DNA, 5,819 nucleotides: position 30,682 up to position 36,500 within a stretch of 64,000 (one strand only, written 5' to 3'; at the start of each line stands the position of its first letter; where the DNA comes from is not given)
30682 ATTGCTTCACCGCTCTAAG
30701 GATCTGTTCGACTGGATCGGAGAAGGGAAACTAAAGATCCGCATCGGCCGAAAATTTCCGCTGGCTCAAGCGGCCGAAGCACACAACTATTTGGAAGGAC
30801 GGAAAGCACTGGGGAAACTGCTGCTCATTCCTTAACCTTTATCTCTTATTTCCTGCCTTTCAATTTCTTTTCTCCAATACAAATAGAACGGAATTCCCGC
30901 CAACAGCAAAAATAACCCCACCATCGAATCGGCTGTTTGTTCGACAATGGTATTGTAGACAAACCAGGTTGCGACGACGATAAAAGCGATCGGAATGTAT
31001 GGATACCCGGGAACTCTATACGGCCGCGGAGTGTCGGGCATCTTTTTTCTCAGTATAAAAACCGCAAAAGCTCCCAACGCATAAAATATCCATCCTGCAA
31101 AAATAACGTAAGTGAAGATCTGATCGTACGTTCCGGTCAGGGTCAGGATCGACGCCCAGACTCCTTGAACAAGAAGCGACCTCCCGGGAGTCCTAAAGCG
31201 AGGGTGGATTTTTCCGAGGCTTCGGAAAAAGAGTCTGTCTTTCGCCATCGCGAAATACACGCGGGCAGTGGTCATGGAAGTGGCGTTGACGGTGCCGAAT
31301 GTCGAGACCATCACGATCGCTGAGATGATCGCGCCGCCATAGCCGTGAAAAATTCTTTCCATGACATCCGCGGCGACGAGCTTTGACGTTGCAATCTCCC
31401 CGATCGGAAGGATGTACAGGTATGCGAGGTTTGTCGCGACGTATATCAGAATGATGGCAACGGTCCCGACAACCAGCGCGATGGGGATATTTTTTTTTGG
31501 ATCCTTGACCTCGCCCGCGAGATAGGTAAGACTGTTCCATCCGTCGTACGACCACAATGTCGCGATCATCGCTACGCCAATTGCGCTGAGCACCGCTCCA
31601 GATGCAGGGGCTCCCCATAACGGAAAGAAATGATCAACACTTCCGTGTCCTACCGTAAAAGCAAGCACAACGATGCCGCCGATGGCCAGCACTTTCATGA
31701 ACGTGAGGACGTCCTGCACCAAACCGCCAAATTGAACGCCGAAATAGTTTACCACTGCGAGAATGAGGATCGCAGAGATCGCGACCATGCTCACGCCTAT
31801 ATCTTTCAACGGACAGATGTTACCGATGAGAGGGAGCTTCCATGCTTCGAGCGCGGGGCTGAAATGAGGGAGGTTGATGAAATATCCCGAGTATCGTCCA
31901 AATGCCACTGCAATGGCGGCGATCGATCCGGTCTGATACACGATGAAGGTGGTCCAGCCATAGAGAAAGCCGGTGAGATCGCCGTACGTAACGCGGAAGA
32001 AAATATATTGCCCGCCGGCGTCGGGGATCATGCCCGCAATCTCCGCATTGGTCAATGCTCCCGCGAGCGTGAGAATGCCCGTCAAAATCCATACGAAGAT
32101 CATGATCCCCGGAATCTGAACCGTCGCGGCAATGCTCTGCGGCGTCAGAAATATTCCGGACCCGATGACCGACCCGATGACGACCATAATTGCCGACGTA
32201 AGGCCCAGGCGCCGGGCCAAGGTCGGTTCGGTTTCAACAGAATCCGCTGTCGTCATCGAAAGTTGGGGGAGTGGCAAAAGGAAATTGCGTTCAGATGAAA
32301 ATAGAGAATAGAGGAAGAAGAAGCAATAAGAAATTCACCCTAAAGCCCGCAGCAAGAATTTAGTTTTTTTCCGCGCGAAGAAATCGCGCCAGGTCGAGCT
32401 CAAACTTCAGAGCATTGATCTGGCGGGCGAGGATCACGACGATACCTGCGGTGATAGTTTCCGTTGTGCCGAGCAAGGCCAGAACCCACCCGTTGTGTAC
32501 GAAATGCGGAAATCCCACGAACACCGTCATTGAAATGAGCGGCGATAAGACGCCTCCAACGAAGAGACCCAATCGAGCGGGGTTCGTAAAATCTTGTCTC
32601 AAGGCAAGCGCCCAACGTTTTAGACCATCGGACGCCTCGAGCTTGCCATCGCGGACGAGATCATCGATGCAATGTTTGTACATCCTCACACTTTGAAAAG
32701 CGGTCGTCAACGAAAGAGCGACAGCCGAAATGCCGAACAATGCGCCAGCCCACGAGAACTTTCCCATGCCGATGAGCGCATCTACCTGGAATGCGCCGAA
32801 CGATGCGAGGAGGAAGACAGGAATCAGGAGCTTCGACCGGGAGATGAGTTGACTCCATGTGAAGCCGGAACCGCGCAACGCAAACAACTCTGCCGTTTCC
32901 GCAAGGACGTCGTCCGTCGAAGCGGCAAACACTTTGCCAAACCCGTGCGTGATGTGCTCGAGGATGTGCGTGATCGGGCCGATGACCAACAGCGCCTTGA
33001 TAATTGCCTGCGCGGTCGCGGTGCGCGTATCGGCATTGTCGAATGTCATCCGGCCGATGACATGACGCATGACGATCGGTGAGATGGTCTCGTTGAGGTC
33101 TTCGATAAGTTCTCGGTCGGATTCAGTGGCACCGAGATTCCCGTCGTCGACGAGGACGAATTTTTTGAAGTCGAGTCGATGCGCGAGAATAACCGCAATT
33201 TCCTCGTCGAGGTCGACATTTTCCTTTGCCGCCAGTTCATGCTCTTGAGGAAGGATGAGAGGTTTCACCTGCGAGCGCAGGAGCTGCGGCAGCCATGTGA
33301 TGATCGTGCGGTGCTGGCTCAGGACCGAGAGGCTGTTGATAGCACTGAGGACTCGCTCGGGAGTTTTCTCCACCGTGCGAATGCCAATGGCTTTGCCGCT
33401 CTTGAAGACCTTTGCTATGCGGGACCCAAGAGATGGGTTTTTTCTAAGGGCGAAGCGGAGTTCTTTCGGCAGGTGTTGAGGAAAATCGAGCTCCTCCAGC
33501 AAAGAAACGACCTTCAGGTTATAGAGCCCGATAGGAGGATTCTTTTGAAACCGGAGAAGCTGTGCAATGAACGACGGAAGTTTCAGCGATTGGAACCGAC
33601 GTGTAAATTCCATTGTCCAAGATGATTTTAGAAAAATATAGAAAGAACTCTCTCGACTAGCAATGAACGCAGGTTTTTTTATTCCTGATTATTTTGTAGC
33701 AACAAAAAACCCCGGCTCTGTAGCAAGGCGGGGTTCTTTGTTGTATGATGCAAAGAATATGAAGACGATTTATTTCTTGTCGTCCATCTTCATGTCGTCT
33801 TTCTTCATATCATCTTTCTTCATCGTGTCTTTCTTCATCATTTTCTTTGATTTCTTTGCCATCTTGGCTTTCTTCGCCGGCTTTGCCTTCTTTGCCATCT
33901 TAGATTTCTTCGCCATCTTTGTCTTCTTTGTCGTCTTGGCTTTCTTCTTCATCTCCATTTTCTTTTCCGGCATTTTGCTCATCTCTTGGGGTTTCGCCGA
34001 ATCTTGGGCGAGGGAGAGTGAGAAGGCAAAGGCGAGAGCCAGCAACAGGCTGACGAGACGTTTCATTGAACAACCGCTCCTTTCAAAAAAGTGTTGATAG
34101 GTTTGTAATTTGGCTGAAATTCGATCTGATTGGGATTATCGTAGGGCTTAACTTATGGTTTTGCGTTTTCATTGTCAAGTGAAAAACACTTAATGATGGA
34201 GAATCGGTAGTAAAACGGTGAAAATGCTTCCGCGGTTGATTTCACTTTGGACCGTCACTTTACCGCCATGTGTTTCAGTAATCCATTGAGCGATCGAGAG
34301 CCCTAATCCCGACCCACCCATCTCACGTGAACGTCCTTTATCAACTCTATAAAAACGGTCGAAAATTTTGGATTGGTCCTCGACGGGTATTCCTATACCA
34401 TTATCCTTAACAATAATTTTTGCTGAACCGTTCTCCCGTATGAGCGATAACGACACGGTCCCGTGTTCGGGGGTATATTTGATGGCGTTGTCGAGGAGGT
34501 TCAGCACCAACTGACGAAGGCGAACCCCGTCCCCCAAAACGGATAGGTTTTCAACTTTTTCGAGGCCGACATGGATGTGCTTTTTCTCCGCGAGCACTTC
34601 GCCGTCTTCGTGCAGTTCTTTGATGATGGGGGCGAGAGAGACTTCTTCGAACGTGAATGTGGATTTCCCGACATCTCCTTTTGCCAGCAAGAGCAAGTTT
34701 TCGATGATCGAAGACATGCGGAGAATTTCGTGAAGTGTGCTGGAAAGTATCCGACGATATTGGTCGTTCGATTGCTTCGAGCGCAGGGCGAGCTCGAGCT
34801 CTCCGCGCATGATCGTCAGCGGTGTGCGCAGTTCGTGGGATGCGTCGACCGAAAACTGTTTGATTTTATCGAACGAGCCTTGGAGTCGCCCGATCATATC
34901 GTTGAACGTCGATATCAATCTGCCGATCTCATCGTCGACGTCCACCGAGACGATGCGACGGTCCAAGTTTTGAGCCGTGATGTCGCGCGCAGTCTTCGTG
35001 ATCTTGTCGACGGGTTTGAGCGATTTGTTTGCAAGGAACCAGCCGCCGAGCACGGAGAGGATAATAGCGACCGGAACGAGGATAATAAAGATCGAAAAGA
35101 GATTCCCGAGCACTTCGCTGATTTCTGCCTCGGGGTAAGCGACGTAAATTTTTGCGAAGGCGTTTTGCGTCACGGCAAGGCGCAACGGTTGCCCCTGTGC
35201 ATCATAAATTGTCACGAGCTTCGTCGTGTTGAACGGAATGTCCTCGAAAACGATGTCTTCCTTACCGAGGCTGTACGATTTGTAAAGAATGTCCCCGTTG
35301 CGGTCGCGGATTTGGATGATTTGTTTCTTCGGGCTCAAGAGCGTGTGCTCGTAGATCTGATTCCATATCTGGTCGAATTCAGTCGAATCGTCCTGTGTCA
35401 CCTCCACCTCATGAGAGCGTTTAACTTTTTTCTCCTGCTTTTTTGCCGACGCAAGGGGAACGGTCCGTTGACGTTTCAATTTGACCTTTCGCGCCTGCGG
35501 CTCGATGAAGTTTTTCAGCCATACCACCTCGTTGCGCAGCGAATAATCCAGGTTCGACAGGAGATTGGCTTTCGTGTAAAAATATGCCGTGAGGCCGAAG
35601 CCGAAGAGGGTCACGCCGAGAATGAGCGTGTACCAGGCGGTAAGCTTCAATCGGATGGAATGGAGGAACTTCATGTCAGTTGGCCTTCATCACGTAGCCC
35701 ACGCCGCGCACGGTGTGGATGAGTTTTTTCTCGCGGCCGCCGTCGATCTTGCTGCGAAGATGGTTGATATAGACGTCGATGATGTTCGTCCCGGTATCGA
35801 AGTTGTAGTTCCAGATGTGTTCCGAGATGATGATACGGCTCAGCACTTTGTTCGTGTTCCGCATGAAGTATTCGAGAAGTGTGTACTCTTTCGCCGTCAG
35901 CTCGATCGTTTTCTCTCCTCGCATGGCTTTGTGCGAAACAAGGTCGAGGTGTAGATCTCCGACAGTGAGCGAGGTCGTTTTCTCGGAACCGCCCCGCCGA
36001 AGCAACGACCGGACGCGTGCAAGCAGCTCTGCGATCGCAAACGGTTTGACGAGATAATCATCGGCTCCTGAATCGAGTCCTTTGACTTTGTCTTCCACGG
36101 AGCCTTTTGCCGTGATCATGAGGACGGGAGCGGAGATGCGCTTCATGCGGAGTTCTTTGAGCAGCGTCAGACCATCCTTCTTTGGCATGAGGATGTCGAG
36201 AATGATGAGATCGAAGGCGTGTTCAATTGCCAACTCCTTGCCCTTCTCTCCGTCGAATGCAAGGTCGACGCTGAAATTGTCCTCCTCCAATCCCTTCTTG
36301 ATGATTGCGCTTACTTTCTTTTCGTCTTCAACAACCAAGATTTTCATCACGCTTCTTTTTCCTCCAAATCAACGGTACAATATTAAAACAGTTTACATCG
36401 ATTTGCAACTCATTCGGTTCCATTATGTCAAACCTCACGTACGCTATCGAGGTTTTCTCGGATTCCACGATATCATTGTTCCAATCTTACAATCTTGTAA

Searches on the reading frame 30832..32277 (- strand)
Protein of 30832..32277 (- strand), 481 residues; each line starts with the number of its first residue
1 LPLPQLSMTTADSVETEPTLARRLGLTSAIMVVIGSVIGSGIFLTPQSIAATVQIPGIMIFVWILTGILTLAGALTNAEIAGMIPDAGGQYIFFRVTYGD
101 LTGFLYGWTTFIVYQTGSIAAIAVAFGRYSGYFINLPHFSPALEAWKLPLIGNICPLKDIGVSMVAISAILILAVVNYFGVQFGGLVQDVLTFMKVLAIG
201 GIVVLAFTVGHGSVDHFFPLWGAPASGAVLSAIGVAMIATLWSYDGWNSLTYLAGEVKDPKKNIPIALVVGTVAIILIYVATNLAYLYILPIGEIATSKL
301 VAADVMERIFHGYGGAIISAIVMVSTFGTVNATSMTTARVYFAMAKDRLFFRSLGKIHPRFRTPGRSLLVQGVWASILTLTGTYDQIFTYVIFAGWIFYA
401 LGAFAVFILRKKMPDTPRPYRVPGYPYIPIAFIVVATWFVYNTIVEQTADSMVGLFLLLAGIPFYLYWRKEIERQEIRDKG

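Call 8: search_protein_families(library=pfam, proteins=[window:30832-32277:-], max_evalue=0.001)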
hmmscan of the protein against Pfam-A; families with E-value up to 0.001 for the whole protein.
window:30832-32277:- (481 aa): 2 families
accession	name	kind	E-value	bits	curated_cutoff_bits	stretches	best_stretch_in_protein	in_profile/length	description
PF13520.12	AA_permease_2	-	1.8e-53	182.4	27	1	24-445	1-406/427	Amino acid permease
PF00324.27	AA_permease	-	1.3e-28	100.4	24.6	1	29-431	2-408/470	Amino acid permease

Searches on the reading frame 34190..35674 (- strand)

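Call 21: search_protein_families(library=ncbifam, proteins=[window:34190-35674:-], max_evalue=0.00001)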
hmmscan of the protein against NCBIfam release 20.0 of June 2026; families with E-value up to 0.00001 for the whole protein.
window:34190-35674:- (494 aa): 84 families (the best 25 are shown)
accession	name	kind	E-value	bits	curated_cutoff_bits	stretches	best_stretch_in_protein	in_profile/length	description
TIGR01386.1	cztS_silS_copS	subfamily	4.5e-78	263.2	292.55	1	155-488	127-455/457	heavy metal sensor histidine kinase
NF033092.0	HK_WalK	equivalog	1.9e-70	238.1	725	2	272-491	373-594/594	cell wall metabolism sensor histidine kinase WalK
NF041735.1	hist_kin_RppB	equivalog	2.6e-70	237.4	400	1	267-490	212-438/438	two-component system sensor histidine kinase RppB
NF046044.1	PnpS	equivalog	9.7e-66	222.4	400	1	273-490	172-390/390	two-component system histidine kinase PnpS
TIGR02966.1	phoR_proteo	equivalog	1.5e-60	205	334.2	1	272-488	115-332/333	phosphate regulon sensor histidine kinase PhoR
NF007345.0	PRK09835.1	subfamily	3.7e-56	190.6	423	1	197-490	188-479/482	Cu(+)/Ag(+) sensor histidine kinase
NF040691.1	MtrAB_MtrB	equivalog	2.9e-53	181.6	450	1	173-490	167-491/507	MtrAB system histidine kinase MtrB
NF045903.1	CuHisKinLciSLeg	equivalog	1.8e-52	179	700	1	196-489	65-356/357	copper-responsive two-component system sensor histidine kinase LciS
NF007837.0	PRK10549.1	equivalog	1.1e-49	169.5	603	1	198-492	168-459/466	envelope stress sensor histidine kinase BaeS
NF012163.2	BaeS_SmeS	equivalog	5.9e-49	167.2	500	1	197-476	167-443/457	sensor histidine kinase efflux regulator BaeS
NF052314.1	T9SS_HK_PorY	subfamily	1.5e-46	159.3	350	1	148-478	84-408/418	PorY family sensor histidine kinase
NF008312.0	PRK11100.1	equivalog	5.7e-46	157.3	356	1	196-490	184-473/477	two-component system sensor histidine kinase CreC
NF047874.1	MASE3_PAS_HK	subfamily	5.9e-45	154.2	560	1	271-491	397-625/655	MASE3 domain-containing sensor histidine kinase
NF007007.0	PRK09470.1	equivalog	1.4e-44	152.8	486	1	79-492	48-460/463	envelope stress sensor histidine kinase CpxA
NF008025.0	PRK10755.1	equivalog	1.1e-43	149.3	314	1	182-483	59-348/362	two-component system sensor histidine kinase PmrB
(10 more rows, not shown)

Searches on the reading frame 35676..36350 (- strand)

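Call 21: search_protein_families(library=ncbifam, proteins=[window:35676-36350:-], max_evalue=0.00001)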
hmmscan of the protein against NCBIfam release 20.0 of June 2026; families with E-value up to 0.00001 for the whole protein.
window:35676-36350:- (224 aa): 90 families (the best 25 are shown)
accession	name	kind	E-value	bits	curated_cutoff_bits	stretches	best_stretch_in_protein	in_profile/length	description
TIGR01387.1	cztR_silR_copR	subfamily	1e-81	273.8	279.2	1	4-221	1-218/218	heavy metal response regulator transcription factor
NF007346.1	PRK09836.1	equivalog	2.2e-73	246.8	420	1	2-222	1-222/227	copper/silver response regulator transcription factor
NF008567.0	PRK11517.1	equivalog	4.9e-66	222.3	353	1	2-223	1-220/223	response regulator transcription factor HprR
NF041734.1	resp_reg_RppA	equivalog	4.1e-65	219.3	250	1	2-222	1-228/229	two-component system response regulator RppA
NF007928.2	PRK10643.1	equivalog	8e-60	202.1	330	1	2-220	1-215/216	two-component system response regulator PmrA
TIGR02154.1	PhoB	equivalog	2.4e-59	200.4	296.2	1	3-221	4-225/226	phosphate regulon transcriptional regulator PhoB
NF040689.1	MtrAB_MtrA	equivalog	3.8e-57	193.1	300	1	4-220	1-217/219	MtrAB system response regulator MtrA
NF045944.1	ResRegRpaBCyano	equivalog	1.9e-53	181.2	330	1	5-222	1-228/229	response regulator transcription factor RpaB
NF045914.1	RespRegNblR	equivalog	5.9e-53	179.8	300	1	3-222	8-226/228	response regulator transcription factor NblR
NF040534.1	resp_reg_YycF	equivalog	1.6e-50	171.6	340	1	3-223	2-229/231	response regulator YycF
NF007663.1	PRK10336.1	equivalog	2.8e-50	171.1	345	1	2-221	1-216/219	quorum sensing response regulator transcription factor QseB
NF041733.1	resp_reg_CseB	equivalog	1e-49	168.9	350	1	3-222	2-227/228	two-component system response regulator CseB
NF012023.0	PRK15479.1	equivalog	1.3e-49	168.8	337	1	2-222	1-218/224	transcriptional regulator TctD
NF053854.1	RespRegPhoBBctds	equivalog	1.9e-48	164.8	270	1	4-221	1-224/225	two-component system response regulator PhoB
NF045991.1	RespRegCtrARhodob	equivalog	3.1e-47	161.2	350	1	2-222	1-222/224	response regulator transcription factor CtrA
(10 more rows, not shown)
